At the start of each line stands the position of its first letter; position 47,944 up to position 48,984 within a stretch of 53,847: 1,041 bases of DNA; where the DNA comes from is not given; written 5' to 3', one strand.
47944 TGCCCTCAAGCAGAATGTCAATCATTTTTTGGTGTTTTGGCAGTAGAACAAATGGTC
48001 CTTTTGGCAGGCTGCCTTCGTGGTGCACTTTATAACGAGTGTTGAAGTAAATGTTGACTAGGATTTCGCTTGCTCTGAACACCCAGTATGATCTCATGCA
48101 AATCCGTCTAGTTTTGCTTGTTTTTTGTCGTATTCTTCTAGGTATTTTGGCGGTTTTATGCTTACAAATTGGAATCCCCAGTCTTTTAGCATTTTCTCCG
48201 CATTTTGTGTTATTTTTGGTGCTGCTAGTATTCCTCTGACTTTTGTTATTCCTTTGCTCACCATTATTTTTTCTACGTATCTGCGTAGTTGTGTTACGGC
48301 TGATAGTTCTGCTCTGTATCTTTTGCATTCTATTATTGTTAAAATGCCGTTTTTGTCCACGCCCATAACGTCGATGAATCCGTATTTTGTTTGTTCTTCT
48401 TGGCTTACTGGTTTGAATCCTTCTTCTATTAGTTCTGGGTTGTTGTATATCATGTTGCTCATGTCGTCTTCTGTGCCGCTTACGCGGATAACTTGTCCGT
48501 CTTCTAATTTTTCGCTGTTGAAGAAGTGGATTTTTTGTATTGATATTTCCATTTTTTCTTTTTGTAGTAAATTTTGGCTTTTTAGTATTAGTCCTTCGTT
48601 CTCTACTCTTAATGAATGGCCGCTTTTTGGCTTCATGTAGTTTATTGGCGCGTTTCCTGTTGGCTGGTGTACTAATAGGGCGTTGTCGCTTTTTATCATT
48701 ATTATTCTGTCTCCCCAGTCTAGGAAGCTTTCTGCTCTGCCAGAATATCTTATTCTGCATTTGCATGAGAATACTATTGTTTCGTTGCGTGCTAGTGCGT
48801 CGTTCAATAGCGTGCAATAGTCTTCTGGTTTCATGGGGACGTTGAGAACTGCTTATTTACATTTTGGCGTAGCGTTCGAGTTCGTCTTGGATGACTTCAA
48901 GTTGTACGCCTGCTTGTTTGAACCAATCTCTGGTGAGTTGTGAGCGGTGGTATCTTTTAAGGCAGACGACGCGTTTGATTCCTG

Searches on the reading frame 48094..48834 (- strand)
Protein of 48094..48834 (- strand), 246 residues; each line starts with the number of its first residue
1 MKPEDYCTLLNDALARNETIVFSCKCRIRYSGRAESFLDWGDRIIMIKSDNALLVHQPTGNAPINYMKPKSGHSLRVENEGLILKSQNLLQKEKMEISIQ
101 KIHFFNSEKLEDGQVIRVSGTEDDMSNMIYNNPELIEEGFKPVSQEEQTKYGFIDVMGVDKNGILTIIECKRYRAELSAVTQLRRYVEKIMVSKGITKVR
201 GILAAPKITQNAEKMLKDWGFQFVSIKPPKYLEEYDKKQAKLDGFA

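Call 4: search_protein_families(library=pfam, proteins=[window:48094-48834:-], max_evalue=0.01)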
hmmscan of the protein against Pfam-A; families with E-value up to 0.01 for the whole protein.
window:48094-48834:- (246 aa): 2 families
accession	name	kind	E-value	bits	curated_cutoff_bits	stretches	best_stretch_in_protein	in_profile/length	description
PF01939.22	NucS_C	-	6e-37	126.8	24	1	122-233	2-113/124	Endonuclease NucS C-terminal domain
PF21003.3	NucS_N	-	1.2e-17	64.1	23.9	1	21-112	6-97/100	Endonuclease NucS N-terminal PH-like domain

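Call 27: find_encoding_contigs(protein=window:48094-48834:-, flank=10000, max_places=6)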
Protein window:48094-48834:- (246 aa): 6 contigs read that carry it; 6 places shown.
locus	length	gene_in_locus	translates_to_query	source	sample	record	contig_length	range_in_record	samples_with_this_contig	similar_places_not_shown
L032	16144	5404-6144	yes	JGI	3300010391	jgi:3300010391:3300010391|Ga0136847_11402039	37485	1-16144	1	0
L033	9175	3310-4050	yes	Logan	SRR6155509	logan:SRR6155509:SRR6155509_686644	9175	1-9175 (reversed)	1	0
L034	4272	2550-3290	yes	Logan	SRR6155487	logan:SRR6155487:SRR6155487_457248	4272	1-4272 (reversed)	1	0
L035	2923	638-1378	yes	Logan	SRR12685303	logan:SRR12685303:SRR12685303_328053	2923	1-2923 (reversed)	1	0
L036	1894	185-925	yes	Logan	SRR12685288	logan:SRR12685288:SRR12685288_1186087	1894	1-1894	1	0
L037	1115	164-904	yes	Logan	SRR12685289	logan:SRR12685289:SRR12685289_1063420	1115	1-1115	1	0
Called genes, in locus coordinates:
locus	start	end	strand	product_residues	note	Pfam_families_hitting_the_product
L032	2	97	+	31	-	?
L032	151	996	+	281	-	-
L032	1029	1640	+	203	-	PF00149:Metallophos, PF12850:Metallophos_2, PF14582:Metallophos_3 (faint)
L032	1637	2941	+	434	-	PF07690:MFS_1, PF12832:MFS_1_like, PF07690:MFS_1, PF12832:MFS_1_like (weak)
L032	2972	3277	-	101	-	-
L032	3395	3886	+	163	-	-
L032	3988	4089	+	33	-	-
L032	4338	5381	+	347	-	PF13207:AAA_17, PF13238:AAA_18, PF00383:dCMP_cyt_deam_1, PF14437:MafB19-deam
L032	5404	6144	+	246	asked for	PF21003:NucS_N, PF01939:NucS_C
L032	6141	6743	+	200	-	PF01553:Acyltransferase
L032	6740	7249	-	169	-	-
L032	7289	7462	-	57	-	-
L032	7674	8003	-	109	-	-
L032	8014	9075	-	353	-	PF04055:Radical_SAM (weak)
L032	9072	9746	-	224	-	PF13489:Methyltransf_23 (weak), PF13847:Methyltransf_31, PF08241:Methyltransf_11, PF08242:Methyltransf_12 (weak), PF13649:Methyltransf_25, PF01209:Ubie_methyltran (weak)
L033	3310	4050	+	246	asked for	PF21003:NucS_N, PF01939:NucS_C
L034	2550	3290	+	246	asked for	PF21003:NucS_N, PF01939:NucS_C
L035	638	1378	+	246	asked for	PF21003:NucS_N, PF01939:NucS_C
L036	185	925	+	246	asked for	PF21003:NucS_N, PF01939:NucS_C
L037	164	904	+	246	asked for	PF21003:NucS_N, PF01939:NucS_C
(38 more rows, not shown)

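Call 29: find_related_loci(query=window:48094-48831:-, collection=metagenome_contigs, flank=10000)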
Query window:48094-48831:- (245 aa) in metagenome_contigs; peptide patterns used: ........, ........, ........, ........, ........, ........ (x = any residue, [..] = any of these).
149 stretches matched a pattern; 42 encode a relative of the query (tblastn E <= 1e-3); 42 distinct loci.
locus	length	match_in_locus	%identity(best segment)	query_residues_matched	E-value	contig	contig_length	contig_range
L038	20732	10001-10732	87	1-244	2e-147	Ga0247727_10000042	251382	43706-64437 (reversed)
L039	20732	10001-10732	84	1-244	2e-145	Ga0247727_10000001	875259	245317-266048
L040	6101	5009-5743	85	1-245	6e-146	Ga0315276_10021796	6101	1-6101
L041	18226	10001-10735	84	1-245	2e-144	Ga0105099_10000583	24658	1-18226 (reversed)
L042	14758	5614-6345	84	1-244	3e-142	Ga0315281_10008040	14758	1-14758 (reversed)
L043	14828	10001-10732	81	2-245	6e-142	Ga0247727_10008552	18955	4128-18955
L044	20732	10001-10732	80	1-244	3e-139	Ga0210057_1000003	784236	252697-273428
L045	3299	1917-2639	80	1-242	2e-139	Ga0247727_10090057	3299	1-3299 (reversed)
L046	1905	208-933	75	4-245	1e-140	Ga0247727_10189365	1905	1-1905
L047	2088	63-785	75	4-244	1e-139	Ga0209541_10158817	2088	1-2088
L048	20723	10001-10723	75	4-244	9e-130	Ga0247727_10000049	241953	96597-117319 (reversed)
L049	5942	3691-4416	75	3-244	3e-130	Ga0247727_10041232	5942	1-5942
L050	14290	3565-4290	77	3-244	2e-129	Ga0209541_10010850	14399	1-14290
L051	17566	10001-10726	74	4-245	1e-128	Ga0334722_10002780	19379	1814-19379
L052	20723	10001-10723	74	4-244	2e-128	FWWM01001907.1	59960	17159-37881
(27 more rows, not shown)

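Call 60: search_protein_families(library=pfam, proteins=[L039:11756-12091:-, L039:12250-12567:-], max_evalue=0.05)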
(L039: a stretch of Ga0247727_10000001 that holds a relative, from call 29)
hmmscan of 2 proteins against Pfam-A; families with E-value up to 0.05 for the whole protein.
L039:11756-12091:- (111 aa): 0 families

L039:12250-12567:- (105 aa): 0 families

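Call 74: list_cluster_members(proteins=[window:48094-48834:-, window:48857-49918:-, window:40619-41779:+, window:20166-23720:+, window:35045-37114:+, window:2643-4913:-, window:46235-46564:+, window:45163-46224:+])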
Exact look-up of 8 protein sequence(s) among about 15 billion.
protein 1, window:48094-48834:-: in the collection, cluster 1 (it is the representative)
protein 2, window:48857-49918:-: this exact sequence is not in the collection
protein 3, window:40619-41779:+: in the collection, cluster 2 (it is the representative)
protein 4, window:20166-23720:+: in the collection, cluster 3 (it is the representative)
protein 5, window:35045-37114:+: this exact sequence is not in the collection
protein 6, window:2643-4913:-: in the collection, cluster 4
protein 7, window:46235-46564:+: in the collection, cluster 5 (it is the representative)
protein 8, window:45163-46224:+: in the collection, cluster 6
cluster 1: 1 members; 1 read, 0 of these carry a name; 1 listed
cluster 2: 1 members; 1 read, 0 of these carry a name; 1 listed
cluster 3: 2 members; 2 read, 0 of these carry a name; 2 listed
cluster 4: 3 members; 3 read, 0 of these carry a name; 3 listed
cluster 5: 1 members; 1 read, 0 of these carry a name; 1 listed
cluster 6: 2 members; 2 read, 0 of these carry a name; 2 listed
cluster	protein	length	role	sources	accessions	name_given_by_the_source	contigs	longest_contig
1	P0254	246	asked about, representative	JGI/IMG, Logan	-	-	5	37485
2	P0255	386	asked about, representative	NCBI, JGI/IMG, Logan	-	-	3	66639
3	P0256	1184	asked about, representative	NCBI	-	-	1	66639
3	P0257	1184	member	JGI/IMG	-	-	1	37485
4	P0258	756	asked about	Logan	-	-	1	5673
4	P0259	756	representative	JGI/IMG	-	-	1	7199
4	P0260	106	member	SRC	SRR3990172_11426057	-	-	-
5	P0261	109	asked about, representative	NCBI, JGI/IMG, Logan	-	-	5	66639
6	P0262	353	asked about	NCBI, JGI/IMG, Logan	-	-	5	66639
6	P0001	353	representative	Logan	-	-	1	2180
